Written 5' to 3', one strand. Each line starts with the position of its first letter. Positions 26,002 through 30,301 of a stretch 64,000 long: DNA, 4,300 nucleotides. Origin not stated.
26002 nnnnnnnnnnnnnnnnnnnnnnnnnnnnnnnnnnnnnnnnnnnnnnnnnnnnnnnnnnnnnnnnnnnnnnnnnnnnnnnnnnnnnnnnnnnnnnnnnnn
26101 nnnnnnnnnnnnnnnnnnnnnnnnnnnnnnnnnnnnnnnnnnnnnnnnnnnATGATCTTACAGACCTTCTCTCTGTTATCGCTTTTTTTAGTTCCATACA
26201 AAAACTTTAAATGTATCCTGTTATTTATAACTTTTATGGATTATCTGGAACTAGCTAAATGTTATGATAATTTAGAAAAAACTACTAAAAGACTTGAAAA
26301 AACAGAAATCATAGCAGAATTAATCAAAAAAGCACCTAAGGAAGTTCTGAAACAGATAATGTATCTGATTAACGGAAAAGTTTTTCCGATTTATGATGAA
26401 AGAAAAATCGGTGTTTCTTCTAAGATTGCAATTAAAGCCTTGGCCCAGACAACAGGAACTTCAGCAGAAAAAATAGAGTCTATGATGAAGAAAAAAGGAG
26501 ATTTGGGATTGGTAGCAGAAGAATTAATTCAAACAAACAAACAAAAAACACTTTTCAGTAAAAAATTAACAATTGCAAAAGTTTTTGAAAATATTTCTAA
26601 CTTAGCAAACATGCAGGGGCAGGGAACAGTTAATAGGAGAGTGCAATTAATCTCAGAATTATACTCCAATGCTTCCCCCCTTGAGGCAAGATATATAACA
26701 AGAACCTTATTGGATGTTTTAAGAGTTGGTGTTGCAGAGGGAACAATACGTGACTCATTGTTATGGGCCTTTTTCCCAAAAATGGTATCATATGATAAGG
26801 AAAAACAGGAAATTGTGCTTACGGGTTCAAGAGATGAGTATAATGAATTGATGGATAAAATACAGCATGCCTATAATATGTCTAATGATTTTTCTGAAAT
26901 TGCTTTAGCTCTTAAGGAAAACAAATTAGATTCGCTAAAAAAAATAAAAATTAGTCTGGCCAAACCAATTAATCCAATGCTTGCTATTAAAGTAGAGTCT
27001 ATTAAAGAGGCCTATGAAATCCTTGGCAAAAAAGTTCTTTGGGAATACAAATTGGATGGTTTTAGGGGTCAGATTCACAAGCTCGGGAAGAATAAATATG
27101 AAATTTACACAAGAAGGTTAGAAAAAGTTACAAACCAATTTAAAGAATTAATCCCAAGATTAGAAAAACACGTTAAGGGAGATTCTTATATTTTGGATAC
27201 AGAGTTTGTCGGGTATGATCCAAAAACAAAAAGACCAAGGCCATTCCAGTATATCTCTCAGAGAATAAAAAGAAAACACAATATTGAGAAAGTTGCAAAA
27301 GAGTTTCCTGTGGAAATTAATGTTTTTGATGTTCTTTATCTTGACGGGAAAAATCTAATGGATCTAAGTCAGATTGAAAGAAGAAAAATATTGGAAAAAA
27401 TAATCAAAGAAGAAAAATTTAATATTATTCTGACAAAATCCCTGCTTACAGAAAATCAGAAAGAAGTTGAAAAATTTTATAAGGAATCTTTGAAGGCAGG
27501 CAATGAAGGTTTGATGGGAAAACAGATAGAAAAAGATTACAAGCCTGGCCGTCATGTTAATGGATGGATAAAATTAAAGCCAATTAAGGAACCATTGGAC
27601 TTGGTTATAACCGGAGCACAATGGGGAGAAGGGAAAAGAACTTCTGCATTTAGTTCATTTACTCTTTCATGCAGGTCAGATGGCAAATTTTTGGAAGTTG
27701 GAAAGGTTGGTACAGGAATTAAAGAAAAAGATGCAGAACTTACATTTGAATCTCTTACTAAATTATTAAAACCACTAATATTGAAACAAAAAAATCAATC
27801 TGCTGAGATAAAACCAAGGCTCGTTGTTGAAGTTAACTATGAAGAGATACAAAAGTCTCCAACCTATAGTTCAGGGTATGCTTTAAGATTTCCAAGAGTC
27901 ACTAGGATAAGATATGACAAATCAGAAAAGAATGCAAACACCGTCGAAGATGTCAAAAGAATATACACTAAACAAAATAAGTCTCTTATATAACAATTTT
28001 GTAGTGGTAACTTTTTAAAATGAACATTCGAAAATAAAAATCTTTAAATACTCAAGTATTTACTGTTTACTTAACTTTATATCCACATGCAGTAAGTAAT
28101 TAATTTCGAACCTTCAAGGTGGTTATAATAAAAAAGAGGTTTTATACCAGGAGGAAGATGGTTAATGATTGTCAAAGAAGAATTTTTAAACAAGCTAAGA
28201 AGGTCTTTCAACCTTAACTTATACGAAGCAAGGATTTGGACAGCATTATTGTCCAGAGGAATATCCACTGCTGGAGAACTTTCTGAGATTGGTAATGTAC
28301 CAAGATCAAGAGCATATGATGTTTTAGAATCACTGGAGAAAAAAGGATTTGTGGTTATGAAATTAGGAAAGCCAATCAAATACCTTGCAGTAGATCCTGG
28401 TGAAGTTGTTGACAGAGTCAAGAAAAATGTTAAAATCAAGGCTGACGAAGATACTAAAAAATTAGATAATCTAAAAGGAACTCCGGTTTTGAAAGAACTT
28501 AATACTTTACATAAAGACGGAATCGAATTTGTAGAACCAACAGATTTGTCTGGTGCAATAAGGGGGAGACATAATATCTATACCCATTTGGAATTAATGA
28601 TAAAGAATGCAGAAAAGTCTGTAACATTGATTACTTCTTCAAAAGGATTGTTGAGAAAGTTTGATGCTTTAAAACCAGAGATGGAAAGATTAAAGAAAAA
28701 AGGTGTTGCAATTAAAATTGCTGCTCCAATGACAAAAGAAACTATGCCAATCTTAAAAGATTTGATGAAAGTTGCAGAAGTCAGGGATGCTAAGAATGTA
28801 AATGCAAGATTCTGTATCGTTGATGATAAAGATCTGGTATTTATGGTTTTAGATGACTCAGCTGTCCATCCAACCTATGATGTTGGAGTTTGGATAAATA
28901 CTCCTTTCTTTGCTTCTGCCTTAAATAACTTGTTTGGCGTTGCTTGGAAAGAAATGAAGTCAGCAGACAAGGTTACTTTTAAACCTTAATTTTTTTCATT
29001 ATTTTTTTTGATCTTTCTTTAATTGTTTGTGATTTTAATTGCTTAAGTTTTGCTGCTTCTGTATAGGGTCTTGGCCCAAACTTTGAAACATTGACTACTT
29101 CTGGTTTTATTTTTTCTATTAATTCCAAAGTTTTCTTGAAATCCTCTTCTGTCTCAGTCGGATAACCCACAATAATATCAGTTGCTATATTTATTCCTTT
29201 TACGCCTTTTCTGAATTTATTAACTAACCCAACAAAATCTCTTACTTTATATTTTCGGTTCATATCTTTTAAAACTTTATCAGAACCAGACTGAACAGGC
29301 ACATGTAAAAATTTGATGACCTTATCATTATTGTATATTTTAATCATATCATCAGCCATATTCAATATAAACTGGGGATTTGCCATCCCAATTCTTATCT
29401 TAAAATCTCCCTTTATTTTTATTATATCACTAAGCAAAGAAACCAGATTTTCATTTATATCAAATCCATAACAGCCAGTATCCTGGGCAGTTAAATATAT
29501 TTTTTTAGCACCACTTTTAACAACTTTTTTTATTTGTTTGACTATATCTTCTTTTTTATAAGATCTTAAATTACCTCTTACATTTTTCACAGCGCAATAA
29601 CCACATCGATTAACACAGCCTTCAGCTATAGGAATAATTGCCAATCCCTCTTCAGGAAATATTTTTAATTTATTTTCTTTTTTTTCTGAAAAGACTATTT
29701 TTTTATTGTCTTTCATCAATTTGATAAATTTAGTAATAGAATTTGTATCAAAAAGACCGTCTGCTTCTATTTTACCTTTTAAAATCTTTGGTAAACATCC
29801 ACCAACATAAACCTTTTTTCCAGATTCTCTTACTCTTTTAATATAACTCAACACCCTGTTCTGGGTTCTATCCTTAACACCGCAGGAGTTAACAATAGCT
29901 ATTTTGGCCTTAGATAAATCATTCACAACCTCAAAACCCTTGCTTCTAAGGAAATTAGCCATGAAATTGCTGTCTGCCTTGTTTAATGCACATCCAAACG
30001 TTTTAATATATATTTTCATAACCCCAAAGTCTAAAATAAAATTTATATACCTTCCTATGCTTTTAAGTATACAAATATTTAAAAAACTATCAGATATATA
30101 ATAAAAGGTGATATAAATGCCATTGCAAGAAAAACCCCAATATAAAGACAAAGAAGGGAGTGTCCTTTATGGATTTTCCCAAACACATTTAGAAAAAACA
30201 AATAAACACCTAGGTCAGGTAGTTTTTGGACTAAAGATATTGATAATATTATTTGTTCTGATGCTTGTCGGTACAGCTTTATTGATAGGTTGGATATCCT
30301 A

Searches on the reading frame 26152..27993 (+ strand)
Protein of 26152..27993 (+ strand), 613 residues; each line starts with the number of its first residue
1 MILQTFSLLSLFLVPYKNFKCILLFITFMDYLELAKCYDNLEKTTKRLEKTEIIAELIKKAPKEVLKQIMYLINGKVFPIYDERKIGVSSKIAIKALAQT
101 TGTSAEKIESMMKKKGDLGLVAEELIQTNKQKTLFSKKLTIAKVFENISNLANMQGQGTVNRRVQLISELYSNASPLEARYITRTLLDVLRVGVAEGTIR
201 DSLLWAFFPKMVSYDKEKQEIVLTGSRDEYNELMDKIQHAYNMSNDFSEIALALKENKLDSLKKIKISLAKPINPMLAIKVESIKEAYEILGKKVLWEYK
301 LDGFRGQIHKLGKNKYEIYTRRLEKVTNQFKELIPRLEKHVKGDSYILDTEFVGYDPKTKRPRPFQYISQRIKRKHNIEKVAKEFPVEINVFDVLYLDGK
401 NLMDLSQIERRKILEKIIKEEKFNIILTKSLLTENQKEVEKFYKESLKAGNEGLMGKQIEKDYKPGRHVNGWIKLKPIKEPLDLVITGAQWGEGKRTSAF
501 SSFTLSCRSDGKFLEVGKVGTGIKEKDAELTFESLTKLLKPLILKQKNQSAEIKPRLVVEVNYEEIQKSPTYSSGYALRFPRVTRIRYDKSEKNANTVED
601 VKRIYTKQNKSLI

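Call 9: search_protein_families(library=pfam, proteins=[window:26152-27993:+], max_evalue=0.00001)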
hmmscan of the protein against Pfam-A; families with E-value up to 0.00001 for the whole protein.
window:26152-27993:+ (613 aa): 3 families
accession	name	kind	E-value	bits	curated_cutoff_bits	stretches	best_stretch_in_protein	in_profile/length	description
PF01068.26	DNA_ligase_A_M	-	1.4e-54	185.3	26.2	1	275-476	1-204/204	ATP dependent DNA ligase domain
PF04675.19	DNA_ligase_A_N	-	1.1e-42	146.6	24.6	1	31-203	2-173/174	DNA ligase N terminus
PF04679.21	DNA_ligase_A_C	-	1.1e-16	61.5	27.5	1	497-590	2-94/94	ATP dependent DNA ligase C terminal region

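Call 51: find_homologous_proteins(query=window:26152-27993:+, max_evalue=1e-20)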
Query window:26152-27993:+ (613 aa): 3979 proteins with E <= 1e-20 among 8000 candidates; the best 120 are listed.
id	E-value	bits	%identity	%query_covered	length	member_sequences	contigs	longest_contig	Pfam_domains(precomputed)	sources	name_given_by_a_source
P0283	0.0e+0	1264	100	95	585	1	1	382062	PF04675.20,PF01068.27,PF04679.22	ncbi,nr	ncbi:MAG: ATP-dependent DNA ligase [Candidatus Nanoarchaeia archaeon]|nr:ATP-dependent DNA ligase [C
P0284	0.0e+0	1123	87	95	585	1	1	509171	PF04675.20,PF01068.27,PF04679.22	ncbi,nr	ncbi:MAG: ATP-dependent DNA ligase [Candidatus Nanoarchaeia archaeon]|nr:ATP-dependent DNA ligase [C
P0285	0.0e+0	1013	78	95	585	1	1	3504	PF04675.20,PF01068.27,PF04679.22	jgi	jgi:DNA ligase-1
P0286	3.7e-290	982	75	95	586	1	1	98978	PF04675.20,PF01068.27,PF04679.22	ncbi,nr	ncbi:MAG: ATP-dependent DNA ligase [Candidatus Nanoarchaeia archaeon]|nr:ATP-dependent DNA ligase [C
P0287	1.4e-209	716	57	95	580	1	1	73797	PF04675.20,PF01068.27,PF04679.22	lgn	-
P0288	1.5e-209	716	58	95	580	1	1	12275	PF04675.20,PF01068.27,PF04679.22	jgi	-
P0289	6.4e-209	714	53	95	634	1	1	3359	PF04675.20,PF01068.27,PF04679.22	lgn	-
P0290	3.7e-206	704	57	95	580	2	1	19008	PF04675.20,PF01068.27,PF04679.22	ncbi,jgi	-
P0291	3.7e-205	701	56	95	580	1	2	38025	PF04675.20,PF01068.27,PF04679.22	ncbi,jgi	-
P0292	4.0e-205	701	52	95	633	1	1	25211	PF04675.20,PF01068.27,PF04679.22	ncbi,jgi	-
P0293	2.3e-204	699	59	63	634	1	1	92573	PF04675.20,PF01068.27,PF04679.22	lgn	-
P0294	6.9e-204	697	55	95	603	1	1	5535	PF04675.20,PF09414.16,PF01068.27,PF04679.22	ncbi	-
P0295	1.4e-203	696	55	95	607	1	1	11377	PF04675.20,PF09414.16,PF01068.27,PF04679.22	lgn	-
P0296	2.0e-201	689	52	95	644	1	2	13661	PF04675.20,PF01068.27,PF04679.22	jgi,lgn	-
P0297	5.8e-201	687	53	95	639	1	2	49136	PF04675.20,PF01068.27,PF04679.22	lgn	-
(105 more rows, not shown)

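Call 52: find_encoding_contigs(protein=P0283, flank=8000, max_places=2)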
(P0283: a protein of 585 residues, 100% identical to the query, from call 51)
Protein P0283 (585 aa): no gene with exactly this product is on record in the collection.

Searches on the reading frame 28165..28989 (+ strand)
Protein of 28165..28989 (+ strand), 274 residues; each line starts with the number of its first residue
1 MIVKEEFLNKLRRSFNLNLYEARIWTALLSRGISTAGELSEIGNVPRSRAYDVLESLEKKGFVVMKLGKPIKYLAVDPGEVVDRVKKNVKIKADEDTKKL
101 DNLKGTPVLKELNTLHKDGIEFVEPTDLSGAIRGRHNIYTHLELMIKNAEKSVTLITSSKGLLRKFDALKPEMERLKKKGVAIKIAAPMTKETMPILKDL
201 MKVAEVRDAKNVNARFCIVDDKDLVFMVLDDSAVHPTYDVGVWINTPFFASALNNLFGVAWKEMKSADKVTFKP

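Call 9: search_protein_families(library=pfam, proteins=[window:28165-28989:+], max_evalue=0.00001)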
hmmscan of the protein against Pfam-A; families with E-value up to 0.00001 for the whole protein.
window:28165-28989:+ (274 aa): 2 families
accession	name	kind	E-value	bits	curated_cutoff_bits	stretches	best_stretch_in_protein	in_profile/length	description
PF01978.25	TrmB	-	1e-19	70.6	25.6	1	12-78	2-67/68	Sugar-specific transcriptional regulator TrmB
PF11495.14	Regulator_TrmB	-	7.3e-06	25.8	22.2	0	132-264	5-132/233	Archaeal transcriptional regulator TrmB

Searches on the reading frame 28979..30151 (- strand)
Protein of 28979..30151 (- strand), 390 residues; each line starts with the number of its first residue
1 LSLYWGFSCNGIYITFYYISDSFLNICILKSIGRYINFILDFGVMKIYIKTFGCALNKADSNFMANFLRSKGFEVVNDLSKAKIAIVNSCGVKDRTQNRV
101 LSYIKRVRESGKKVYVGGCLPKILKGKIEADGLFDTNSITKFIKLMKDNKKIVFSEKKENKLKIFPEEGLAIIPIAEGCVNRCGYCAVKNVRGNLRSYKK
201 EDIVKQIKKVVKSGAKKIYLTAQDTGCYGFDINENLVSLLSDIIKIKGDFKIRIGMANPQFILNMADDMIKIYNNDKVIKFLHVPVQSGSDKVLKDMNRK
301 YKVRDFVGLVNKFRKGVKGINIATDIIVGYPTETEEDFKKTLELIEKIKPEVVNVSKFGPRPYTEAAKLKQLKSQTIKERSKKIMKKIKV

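Call 9: search_protein_families(library=pfam, proteins=[window:28979-30151:-], max_evalue=0.00001)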
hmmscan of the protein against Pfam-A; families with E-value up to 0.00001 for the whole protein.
window:28979-30151:- (390 aa): 2 families
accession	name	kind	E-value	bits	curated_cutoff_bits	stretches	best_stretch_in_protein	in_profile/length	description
PF04055.27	Radical_SAM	-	5.2e-25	89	29.5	1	173-345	1-166/166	Radical SAM superfamily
PF00919.26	UPF0004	-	8.8e-22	77.4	27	1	46-130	1-88/98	Uncharacterized protein family UPF0004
